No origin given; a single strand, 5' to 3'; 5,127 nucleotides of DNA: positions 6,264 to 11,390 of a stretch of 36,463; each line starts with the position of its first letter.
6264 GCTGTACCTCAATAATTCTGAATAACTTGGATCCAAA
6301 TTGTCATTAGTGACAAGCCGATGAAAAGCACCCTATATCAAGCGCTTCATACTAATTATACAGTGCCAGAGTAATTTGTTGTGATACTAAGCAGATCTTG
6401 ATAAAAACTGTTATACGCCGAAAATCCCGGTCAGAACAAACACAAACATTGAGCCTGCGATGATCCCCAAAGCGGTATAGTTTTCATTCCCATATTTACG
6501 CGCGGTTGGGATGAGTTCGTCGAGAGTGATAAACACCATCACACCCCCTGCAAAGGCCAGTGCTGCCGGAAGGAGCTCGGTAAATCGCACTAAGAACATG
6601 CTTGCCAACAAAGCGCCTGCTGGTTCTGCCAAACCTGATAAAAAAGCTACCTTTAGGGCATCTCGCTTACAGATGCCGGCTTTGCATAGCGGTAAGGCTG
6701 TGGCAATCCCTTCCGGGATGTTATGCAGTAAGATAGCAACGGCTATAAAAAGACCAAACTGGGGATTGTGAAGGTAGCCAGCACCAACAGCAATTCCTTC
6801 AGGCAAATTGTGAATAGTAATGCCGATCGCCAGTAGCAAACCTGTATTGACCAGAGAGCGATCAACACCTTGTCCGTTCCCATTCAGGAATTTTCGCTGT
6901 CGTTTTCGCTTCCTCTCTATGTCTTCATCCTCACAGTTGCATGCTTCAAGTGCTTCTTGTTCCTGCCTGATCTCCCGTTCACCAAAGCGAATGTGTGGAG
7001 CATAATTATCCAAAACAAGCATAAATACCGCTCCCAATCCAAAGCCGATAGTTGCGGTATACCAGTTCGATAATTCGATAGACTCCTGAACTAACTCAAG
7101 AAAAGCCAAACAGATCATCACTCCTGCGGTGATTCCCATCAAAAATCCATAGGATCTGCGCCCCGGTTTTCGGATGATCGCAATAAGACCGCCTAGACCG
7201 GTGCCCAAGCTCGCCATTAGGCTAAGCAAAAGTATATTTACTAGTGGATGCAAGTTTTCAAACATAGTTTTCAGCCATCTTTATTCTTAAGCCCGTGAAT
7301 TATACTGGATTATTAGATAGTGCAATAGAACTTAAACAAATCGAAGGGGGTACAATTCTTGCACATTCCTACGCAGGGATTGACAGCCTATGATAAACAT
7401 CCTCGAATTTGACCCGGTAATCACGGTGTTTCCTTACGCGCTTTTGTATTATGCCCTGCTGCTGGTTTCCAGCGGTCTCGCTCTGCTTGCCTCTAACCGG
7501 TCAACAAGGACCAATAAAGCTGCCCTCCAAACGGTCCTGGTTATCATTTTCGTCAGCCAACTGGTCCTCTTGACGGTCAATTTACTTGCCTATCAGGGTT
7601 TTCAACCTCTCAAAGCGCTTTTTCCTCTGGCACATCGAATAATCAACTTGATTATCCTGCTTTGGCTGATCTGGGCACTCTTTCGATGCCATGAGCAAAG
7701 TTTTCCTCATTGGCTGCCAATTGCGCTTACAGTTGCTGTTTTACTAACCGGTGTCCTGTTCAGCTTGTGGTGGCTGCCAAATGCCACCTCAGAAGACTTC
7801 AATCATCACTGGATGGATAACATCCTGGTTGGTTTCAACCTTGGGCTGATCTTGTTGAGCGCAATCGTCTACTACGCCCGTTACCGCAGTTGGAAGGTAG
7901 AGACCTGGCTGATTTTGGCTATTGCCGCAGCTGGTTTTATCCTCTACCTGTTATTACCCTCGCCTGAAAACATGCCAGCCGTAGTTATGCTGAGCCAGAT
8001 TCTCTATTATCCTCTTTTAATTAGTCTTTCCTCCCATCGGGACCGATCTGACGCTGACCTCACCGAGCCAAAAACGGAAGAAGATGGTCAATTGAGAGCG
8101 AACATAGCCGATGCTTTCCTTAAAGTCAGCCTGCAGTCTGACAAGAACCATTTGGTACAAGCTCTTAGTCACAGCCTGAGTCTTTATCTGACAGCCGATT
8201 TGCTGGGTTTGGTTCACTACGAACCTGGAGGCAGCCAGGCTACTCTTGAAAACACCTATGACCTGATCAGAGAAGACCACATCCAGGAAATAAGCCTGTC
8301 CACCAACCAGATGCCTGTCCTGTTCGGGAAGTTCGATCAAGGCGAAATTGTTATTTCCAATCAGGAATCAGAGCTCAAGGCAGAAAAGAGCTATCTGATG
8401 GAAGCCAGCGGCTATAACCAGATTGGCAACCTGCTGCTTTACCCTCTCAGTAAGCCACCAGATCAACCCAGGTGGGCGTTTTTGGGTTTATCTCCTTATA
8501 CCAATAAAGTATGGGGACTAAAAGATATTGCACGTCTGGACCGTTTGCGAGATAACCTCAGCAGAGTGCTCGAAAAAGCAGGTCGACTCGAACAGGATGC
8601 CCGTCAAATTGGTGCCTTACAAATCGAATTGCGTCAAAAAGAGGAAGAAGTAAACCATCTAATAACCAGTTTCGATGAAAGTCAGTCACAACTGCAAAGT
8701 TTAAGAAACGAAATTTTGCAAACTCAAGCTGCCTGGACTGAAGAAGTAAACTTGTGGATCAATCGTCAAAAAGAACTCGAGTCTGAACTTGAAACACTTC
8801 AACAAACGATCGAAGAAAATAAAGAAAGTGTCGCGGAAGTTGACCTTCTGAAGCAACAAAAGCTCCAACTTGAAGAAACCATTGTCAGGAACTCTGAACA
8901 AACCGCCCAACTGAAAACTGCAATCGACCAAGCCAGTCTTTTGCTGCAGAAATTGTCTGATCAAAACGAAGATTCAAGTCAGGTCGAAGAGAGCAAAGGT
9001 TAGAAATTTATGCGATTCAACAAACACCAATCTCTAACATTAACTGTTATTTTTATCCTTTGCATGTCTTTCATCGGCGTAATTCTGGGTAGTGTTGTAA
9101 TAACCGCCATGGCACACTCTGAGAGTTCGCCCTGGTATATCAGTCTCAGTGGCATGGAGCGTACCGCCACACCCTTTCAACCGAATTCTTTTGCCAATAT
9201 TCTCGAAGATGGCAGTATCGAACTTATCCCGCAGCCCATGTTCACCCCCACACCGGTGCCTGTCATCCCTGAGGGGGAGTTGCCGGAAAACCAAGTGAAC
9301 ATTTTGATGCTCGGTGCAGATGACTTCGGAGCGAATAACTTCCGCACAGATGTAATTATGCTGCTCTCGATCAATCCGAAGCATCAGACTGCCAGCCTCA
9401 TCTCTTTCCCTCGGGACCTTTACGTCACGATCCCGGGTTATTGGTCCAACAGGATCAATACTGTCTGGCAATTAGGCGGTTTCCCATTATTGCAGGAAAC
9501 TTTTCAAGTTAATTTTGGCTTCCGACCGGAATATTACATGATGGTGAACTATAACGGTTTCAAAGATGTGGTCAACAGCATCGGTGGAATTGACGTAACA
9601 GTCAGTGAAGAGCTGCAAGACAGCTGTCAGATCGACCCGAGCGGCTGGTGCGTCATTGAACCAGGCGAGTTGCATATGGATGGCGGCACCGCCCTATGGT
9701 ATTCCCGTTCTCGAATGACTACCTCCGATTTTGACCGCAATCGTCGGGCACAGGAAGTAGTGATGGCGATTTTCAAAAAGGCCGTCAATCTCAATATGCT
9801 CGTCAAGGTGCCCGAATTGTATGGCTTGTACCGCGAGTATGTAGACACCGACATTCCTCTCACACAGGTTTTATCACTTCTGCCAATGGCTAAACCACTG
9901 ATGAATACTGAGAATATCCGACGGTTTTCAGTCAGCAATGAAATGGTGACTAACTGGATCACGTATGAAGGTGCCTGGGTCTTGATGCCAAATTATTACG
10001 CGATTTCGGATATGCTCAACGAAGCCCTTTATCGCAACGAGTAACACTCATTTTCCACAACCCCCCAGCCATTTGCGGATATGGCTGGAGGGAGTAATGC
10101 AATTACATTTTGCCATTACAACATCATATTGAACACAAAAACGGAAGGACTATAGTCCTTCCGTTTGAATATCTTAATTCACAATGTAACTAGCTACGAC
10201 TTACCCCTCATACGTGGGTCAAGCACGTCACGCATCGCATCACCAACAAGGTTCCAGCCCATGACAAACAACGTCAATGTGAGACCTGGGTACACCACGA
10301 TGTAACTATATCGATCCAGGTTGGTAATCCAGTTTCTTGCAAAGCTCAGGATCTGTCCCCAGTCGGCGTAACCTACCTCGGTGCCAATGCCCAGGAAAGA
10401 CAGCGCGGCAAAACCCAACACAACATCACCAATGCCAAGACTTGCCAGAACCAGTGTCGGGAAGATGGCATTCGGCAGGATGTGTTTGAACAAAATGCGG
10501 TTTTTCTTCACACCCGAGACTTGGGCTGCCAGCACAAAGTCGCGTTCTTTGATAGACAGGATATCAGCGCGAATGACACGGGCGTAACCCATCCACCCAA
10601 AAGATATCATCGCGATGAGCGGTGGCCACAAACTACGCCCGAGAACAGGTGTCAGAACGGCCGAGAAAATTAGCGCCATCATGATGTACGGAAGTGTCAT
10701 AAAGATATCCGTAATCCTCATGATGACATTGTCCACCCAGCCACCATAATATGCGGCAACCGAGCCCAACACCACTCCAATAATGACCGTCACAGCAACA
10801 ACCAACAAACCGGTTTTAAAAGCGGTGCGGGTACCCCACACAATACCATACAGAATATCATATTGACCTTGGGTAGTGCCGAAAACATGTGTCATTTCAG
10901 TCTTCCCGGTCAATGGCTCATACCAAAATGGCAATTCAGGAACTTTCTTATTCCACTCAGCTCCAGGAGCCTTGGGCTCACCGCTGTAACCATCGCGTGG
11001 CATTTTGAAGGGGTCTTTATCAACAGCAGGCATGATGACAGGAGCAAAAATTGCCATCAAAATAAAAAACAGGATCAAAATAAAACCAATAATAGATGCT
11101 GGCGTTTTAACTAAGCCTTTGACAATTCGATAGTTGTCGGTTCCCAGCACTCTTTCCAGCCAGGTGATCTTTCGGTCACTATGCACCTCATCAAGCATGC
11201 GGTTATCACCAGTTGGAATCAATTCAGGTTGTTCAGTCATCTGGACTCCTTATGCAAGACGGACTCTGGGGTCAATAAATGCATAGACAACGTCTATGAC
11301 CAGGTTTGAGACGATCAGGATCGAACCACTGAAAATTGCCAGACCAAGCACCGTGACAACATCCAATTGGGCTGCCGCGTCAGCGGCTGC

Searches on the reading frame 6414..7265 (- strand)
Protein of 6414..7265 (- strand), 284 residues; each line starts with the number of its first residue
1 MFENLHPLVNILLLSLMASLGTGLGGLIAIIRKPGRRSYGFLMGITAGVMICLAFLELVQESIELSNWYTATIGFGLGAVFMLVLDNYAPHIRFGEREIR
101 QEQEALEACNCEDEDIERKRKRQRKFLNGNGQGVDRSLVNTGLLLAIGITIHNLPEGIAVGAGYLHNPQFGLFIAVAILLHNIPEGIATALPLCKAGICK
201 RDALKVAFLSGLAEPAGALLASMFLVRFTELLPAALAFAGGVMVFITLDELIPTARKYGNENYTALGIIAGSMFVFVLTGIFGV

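Call 20: search_protein_families(library=pfam, proteins=[window:6414-7265:-], max_evalue=0.001)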
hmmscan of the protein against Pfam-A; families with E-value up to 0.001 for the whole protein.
window:6414-7265:- (284 aa): 1 family
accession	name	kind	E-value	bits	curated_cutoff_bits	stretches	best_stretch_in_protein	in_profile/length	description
PF02535.28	Zip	-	3.4e-30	105.8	35.1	2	113-278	144-322/323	ZIP Zinc transporter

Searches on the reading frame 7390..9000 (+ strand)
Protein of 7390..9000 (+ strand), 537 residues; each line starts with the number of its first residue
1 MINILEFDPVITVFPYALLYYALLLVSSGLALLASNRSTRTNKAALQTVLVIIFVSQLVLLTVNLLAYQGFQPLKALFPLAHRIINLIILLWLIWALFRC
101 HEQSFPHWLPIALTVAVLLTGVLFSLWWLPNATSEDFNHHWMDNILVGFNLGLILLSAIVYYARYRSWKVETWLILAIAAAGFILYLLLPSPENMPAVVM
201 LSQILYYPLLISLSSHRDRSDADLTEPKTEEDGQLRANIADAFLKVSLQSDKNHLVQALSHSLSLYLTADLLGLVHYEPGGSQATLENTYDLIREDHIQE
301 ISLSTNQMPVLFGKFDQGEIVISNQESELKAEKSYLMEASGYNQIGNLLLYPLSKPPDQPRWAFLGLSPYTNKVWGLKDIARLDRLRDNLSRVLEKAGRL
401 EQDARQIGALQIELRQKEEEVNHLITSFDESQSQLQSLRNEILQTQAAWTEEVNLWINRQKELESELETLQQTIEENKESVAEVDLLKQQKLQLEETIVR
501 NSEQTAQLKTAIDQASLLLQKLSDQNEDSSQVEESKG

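Call 20: search_protein_families(library=pfam, proteins=[window:7390-9000:+], max_evalue=0.001)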
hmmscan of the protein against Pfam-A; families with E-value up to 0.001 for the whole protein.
window:7390-9000:+ (537 aa): 0 families

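Call 35: search_protein_families(library=ncbifam, proteins=[window:7390-9000:+], max_evalue=0.1)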
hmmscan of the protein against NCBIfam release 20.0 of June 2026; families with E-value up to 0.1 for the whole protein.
window:7390-9000:+ (537 aa): 5 families
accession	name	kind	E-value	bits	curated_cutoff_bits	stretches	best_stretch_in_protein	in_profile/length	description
NF041034.1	Rad50_Sulf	equivalog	0.0041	15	1000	1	380-528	152-305/872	DNA double-strand break repair ATPase Rad50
NF001250.0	PRK00218.1-6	equivalog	0.0085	15.6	262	1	430-526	32-124/205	high frequency lysogenization protein HflD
NF003034.1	PRK03918.1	equivalog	0.042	11.8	700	1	384-535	144-291/878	DNA double-strand break repair ATPase Rad50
TIGR02168.1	SMC_prok_B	equivalog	0.042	11.5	567.35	1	392-530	771-909/1181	chromosome segregation protein SMC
NF045487.1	ASRP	equivalog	0.091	11.3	300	0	382-514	339-471/593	archaea-specific SMC-related protein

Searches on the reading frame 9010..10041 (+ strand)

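Call 20: search_protein_families(library=pfam, proteins=[window:9010-10041:+], max_evalue=0.001)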
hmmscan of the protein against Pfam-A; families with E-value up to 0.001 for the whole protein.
window:9010-10041:+ (344 aa): 1 family
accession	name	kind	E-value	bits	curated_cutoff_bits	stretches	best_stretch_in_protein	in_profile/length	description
PF03816.19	LytR_cpsA_psr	-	5e-36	124.5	24.6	1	112-258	1-148/150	LytR_cpsA_psr family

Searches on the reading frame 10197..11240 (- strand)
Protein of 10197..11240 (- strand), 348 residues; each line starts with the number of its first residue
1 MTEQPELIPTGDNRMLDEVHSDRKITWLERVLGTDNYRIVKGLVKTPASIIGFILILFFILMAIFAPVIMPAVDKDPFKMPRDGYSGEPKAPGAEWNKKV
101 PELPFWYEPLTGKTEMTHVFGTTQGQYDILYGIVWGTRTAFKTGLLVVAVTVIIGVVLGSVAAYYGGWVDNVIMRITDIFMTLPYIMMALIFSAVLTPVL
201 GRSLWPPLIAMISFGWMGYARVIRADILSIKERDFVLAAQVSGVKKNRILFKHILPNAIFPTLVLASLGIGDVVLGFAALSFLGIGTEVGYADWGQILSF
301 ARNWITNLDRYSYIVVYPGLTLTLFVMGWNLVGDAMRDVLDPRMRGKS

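Call 5: search_protein_families(library=pfam, proteins=[window:10197-11240:-], max_evalue=0.01)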
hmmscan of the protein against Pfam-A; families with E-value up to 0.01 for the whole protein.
window:10197-11240:- (348 aa): 2 families
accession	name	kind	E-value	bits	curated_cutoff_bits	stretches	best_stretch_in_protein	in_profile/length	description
PF00528.27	BPD_transp_1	-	5.5e-39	134.2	26.4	1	155-345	1-183/184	Binding-protein-dependent transport system inner membrane component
PF12911.12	OppC_N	-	1.8e-05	24.9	23.9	1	43-72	10-39/53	N-terminal TM domain of oligopeptide transport permease C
